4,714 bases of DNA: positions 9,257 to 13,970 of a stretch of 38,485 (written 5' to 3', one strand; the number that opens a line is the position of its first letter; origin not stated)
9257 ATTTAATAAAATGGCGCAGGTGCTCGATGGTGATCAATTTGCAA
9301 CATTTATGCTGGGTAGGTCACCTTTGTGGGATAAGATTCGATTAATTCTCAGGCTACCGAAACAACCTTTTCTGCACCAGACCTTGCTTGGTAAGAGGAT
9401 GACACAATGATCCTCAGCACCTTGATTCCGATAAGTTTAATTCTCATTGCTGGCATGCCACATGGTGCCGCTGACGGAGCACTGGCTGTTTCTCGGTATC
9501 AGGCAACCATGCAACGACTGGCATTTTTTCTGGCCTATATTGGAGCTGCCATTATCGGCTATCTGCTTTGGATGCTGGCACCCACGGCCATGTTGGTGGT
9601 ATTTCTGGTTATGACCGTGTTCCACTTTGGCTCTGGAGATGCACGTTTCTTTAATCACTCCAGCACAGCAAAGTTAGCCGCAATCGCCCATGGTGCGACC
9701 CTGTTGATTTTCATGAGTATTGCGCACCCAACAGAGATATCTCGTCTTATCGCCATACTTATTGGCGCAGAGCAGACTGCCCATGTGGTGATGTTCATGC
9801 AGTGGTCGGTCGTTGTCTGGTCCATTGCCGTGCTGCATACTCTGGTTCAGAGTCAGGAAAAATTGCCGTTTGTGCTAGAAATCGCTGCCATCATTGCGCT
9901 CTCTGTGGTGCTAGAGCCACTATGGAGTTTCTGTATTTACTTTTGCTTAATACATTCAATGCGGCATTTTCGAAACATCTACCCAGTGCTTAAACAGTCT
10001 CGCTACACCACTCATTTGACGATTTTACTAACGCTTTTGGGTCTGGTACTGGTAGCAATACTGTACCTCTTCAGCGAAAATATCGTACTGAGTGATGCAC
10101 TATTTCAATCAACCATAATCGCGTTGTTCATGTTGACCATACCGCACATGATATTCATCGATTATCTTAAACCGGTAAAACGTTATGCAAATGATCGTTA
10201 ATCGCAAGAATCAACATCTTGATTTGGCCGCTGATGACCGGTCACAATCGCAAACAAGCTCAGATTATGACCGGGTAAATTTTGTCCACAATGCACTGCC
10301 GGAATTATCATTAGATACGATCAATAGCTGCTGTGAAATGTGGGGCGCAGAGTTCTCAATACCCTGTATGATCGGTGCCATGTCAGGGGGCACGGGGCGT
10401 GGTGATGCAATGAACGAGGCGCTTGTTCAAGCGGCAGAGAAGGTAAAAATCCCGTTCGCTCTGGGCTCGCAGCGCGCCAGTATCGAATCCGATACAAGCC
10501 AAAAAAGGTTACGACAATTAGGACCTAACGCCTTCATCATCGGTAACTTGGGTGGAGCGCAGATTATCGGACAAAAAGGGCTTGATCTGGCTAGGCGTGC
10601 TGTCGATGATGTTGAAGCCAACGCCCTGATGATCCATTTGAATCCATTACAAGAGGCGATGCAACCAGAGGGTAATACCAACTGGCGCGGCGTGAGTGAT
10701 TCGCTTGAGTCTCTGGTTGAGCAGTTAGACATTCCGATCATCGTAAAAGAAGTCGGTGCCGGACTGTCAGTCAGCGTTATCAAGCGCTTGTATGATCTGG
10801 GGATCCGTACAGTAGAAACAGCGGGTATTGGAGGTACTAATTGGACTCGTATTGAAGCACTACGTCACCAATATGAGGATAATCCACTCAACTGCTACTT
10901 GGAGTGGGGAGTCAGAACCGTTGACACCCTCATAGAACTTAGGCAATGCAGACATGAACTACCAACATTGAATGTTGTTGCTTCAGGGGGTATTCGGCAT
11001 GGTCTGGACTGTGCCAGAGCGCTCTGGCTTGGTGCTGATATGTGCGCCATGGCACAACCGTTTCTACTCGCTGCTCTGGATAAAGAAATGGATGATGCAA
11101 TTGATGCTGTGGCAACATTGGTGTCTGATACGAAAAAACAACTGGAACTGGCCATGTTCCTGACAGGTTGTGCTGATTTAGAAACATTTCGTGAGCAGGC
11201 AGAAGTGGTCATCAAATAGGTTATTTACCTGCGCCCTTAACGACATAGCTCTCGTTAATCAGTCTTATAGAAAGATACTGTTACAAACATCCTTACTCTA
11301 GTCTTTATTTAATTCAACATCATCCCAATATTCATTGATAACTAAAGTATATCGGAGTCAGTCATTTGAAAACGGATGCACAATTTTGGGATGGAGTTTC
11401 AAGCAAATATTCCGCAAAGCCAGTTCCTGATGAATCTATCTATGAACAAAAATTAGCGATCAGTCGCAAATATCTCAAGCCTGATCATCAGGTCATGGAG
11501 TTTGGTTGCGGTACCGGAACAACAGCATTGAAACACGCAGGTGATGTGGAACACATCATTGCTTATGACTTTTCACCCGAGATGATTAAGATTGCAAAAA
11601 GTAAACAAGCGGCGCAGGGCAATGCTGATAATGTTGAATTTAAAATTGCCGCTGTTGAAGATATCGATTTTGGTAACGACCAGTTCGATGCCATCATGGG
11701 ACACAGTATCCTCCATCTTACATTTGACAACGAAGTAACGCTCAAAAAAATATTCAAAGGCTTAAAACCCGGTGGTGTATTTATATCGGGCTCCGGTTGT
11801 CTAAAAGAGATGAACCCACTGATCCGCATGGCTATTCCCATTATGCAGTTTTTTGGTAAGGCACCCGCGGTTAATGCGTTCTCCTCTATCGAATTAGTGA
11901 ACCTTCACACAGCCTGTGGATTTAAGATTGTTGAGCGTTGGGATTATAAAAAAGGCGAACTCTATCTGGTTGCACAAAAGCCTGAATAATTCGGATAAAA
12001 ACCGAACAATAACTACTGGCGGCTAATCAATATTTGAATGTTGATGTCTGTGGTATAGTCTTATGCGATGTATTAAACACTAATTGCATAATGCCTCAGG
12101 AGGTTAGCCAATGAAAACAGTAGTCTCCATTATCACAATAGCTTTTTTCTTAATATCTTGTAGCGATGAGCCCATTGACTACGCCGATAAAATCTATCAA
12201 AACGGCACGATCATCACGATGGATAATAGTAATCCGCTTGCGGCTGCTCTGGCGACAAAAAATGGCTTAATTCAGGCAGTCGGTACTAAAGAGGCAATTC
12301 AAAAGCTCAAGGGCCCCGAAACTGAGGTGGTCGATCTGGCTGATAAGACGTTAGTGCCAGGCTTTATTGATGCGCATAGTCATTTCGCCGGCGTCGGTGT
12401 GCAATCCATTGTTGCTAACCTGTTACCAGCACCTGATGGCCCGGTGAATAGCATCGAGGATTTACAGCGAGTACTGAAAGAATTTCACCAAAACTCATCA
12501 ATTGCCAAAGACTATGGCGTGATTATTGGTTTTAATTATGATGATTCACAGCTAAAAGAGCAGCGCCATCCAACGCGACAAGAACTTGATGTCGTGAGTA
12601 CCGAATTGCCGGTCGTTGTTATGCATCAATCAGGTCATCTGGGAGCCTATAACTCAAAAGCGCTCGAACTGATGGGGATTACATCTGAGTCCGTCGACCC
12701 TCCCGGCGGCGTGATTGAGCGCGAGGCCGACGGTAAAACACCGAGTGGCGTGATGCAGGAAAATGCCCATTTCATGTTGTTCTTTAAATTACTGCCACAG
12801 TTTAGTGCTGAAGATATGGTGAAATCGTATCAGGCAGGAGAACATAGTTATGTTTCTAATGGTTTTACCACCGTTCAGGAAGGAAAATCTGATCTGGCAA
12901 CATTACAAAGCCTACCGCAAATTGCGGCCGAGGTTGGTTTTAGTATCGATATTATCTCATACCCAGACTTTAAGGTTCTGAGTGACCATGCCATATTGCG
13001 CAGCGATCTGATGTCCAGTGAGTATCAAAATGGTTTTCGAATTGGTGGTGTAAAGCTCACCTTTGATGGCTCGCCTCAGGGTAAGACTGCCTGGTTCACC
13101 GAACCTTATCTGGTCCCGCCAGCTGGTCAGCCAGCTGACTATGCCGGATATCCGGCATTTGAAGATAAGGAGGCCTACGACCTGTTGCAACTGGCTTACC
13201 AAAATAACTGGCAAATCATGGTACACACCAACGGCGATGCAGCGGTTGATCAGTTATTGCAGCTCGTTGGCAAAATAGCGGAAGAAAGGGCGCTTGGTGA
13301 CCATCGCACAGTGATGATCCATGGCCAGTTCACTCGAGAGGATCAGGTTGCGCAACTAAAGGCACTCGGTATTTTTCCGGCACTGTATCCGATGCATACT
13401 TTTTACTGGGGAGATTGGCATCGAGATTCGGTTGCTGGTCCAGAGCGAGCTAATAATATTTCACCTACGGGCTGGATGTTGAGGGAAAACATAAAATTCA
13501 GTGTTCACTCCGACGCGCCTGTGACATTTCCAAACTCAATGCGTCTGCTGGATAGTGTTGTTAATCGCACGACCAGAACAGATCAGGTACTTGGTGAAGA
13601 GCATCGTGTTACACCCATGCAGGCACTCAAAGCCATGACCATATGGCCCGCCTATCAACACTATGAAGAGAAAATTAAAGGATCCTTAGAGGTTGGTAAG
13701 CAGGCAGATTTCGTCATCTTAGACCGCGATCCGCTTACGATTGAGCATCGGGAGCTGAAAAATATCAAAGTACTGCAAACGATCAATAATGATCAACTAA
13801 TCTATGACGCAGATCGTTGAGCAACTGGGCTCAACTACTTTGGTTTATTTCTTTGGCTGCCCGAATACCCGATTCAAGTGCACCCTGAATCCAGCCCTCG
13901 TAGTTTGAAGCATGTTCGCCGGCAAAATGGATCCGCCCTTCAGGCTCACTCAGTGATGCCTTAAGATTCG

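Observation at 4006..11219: Self-contained rhodopsin plus retinal-biosynthesis operon: a transferable light-driven proton-pump 'photosystem'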

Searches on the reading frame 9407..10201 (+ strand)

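Call 3: search_protein_families(library=pfam, proteins=[window:9407-10201:+])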
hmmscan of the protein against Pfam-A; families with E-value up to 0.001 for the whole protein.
window:9407-10201:+ (264 aa): 1 family
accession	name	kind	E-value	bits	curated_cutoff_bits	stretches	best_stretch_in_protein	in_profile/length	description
PF15461.11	BCD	-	4.3e-39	135.2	28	1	12-254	3-266/267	Beta-carotene 15,15'-dioxygenase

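Call 4: search_protein_families(library=ncbifam, proteins=[window:9407-10201:+])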
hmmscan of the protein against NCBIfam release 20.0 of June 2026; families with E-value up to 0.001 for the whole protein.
window:9407-10201:+ (264 aa): 1 family
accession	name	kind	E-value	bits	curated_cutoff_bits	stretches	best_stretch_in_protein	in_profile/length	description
TIGR03753.1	blh_monoox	subfamily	3.3e-46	158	95.25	1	7-250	2-258/260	beta-carotene 15,15'-dioxygenase, Brp/Blh family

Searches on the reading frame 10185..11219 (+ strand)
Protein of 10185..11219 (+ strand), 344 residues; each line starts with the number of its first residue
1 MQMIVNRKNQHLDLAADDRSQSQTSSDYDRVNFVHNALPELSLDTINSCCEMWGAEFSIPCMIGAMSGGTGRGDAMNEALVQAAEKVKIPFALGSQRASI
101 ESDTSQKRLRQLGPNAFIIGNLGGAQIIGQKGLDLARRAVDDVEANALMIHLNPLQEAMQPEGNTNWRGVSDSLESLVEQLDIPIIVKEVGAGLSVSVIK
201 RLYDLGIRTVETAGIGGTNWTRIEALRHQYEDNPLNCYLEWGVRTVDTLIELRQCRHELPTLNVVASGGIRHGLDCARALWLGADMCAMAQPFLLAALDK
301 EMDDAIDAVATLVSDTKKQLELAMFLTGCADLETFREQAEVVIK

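Call 3: search_protein_families(library=pfam, proteins=[window:10185-11219:+])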
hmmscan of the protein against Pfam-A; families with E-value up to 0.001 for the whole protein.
window:10185-11219:+ (344 aa): 1 family
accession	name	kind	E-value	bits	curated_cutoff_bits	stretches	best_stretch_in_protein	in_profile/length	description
PF01070.24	FMN_dh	-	4.1e-21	75.8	24.9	2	172-337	208-345/350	FMN-dependent dehydrogenase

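Call 4: search_protein_families(library=ncbifam, proteins=[window:10185-11219:+])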
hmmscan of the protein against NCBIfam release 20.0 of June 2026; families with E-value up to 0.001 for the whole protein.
window:10185-11219:+ (344 aa): 3 families
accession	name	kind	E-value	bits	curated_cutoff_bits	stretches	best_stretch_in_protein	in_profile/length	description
TIGR02151.1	IPP_isom_2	equivalog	1.8e-100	336.2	281.3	1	6-342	1-336/338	type 2 isopentenyl-diphosphate Delta-isomerase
NF008398.0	PRK11197.1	subfamily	6e-08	31.8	376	1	262-337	301-372/381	L-lactate dehydrogenase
NF033901.1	L_lactate_LldD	exception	4.2e-06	26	550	1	262-335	301-370/377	FMN-dependent L-lactate dehydrogenase LldD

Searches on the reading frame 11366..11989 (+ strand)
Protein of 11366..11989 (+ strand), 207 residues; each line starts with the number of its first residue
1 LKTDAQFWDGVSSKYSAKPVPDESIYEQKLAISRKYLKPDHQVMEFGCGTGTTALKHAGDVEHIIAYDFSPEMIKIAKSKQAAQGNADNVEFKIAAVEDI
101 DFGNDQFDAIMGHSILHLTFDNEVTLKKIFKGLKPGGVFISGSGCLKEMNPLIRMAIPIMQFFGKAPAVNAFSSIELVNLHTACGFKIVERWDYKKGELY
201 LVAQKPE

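Call 3: search_protein_families(library=pfam, proteins=[window:11366-11989:+])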
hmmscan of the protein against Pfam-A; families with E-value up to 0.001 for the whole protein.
window:11366-11989:+ (207 aa): 8 families
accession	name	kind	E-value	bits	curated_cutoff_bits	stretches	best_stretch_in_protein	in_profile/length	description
PF13847.12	Methyltransf_31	-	4.1e-21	75.6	27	1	38-147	2-115/145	Methyltransferase domain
PF13649.12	Methyltransf_25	-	1.6e-18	67.6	27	1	43-137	1-97/97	Methyltransferase domain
PF08241.18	Methyltransf_11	-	1.2e-16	61.6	21.2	1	45-140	2-94/95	Methyltransferase domain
PF08242.18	Methyltransf_12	-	1.2e-15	58.4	30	1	44-139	1-98/98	Methyltransferase domain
PF01209.24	Ubie_methyltran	-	1.5e-12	47.8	20.1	1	35-140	43-150/233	ubiE/COQ5 methyltransferase family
PF13489.12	Methyltransf_23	-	3.8e-11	43.4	27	1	35-141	18-116/164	Methyltransferase domain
PF06325.19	PrmA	-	5e-06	26.7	22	1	35-156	157-272/296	Ribosomal protein L11 methyltransferase (PrmA)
PF02353.26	CMAS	-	7.2e-06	25.9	27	1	29-143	52-166/273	Mycolic acid cyclopropane synthetase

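Call 4: search_protein_families(library=ncbifam, proteins=[window:11366-11989:+])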
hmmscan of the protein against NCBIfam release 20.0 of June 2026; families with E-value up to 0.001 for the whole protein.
window:11366-11989:+ (207 aa): 40 families (the best 25 are shown)
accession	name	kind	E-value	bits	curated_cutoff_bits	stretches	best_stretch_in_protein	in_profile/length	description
NF043040.1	corrin_prot_MT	hypoth_equivalog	1.9e-18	66.7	180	1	29-203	31-213/216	corrinoid protein-associated methyltransferase CpaM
NF047649.1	MTase_UXPK_star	exception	2.1e-16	59.8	460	1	36-140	74-180/283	methyltransferase/UXPK-star double selenoprotein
NF041536.1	ArsM_DUF2284_UU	exception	2.7e-16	59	575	1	38-140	75-179/459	arsenite methyltransferase/DUF2284 domain selenoprotein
TIGR02072.1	BioC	equivalog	1.6e-15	57.6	184.95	1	39-175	34-160/244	malonyl-ACP O-methyltransferase BioC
NF008823.0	PRK11873.1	subfamily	2.5e-14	53.4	263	1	37-139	75-179/272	arsenite methyltransferase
NF041537.1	ArsM_AhpD_UU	exception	3.1e-14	52.5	510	1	37-140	74-179/345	arsenite methyltransferase/AhpD domain selenoprotein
TIGR01934.1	MenG_MenH_UbiE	subfamily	3.5e-12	46.1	158.35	1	33-152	33-148/223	ubiquinone/menaquinone biosynthesis methyltransferase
NF052510.1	methyltran_MpqE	exception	7e-12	45.2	335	1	29-146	36-152/234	methyl-plastoquinone biosynthesis methyltransferase MpqE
NF040539.1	AST_met_ArsM_2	exception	1e-11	45.2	240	1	41-140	58-162/262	putative arsinothricin biosynthesis methyltransferase ArsM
NF001244.0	PRK00216.1-5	equivalog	1.3e-11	44.3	216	1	31-139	40-151/236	bifunctional demethylmenaquinone methyltransferase/2-methoxy-6-polyprenyl-1,4-benzoquinol methylase UbiE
NF008264.0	PRK11036.1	equivalog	1.6e-11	44.2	366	1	39-138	44-144/261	tRNA uridine 5-oxyacetic acid(34) methyltransferase CmoM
TIGR02021.1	BchM-ChlM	equivalog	4.2e-11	42.7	158.9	1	40-119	55-132/218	magnesium protoporphyrin IX methyltransferase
TIGR00740.1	TIGR00740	equivalog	1.4e-10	41.2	193.3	1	33-165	47-183/239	carboxy-S-adenosyl-L-methionine synthase CmoA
NF001240.0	PRK00216.1-1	equivalog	4e-10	39.2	378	1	29-140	53-167/251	bifunctional demethylmenaquinone methyltransferase/2-methoxy-6-polyprenyl-1,4-benzoquinol methylase UbiE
TIGR01983.1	UbiG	equivalog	8.8e-10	38.3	102.95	1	40-140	50-151/228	bifunctional 2-polyprenyl-6-hydroxyphenol methylase/3-demethylubiquinol 3-O-methyltransferase UbiG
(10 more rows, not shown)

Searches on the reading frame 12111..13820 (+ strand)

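Call 3: search_protein_families(library=pfam, proteins=[window:12111-13820:+])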
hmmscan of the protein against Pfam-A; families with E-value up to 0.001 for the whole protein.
window:12111-13820:+ (569 aa): 2 families
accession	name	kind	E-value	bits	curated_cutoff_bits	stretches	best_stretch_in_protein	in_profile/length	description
PF07969.17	Amidohydro_3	-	1.1e-110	371.7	29.7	1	72-565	1-472/472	Amidohydrolase family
PF01979.26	Amidohydro_1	-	6.3e-16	59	25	1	348-549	130-323/345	Amidohydrolase family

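Call 4: search_protein_families(library=ncbifam, proteins=[window:12111-13820:+])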
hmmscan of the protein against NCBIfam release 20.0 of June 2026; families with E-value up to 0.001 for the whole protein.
window:12111-13820:+ (569 aa): 35 families (the best 25 are shown)
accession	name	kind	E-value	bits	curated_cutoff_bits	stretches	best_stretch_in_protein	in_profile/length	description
NF006056.0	PRK08204.1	subfamily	6.9e-18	64.6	391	2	28-103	6-78/449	hypothetical protein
NF006679.0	PRK09228.1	subfamily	3.6e-12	45.8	351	1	45-97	32-84/433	guanine deaminase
TIGR02967.1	guan_deamin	equivalog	4.1e-12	45.8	375.4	1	46-96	8-58/401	guanine deaminase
TIGR01224.1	hutI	equivalog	5.8e-12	45.1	298.15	2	45-93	4-50/377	imidazolonepropionase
NF051886.1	XaaProDiPepCaul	equivalog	7.2e-12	45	500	2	46-95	20-67/398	Xaa-Pro dipeptidase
TIGR01178.1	ade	equivalog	9.9e-11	40.8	472.5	1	28-92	3-59/552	adenine deaminase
NF005540.0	PRK07203.1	equivalog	5.5e-09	35.2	444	1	28-103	3-79/444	putative aminohydrolase SsnA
TIGR03178.1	allantoinase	equivalog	6.8e-09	35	357.85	1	28-96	3-64/441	allantoinase AllB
NF058539.1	ergo_uti2_ErtD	equivalog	1.6e-07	30.6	650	0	31-104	7-74/449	hydantoin-5-propionate amidohydrolase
NF006560.0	PRK09061.1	subfamily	1.9e-07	29.8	340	1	5-95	6-90/517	amidohydrolase family protein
NF006549.0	PRK09045.1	equivalog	3.9e-07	29.1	540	0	449-540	291-381/444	TRZ/ATZ family hydrolase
NF006689.0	PRK09237.1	equivalog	5.2e-07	28.6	371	1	28-92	6-66/383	amidohydrolase/deacetylase family metallohydrolase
NF006055.0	PRK08203.1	equivalog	5.3e-07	28.5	532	1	28-93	8-72/455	8-oxoguanine deaminase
TIGR03314.1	Se_ssnA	subfamily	6.9e-07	28.5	455.5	1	29-109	3-84/441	putative selenium metabolism protein SsnA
NF005557.0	PRK07228.1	equivalog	9.7e-07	27.8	522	1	29-92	5-65/445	5'-deoxyadenosine deaminase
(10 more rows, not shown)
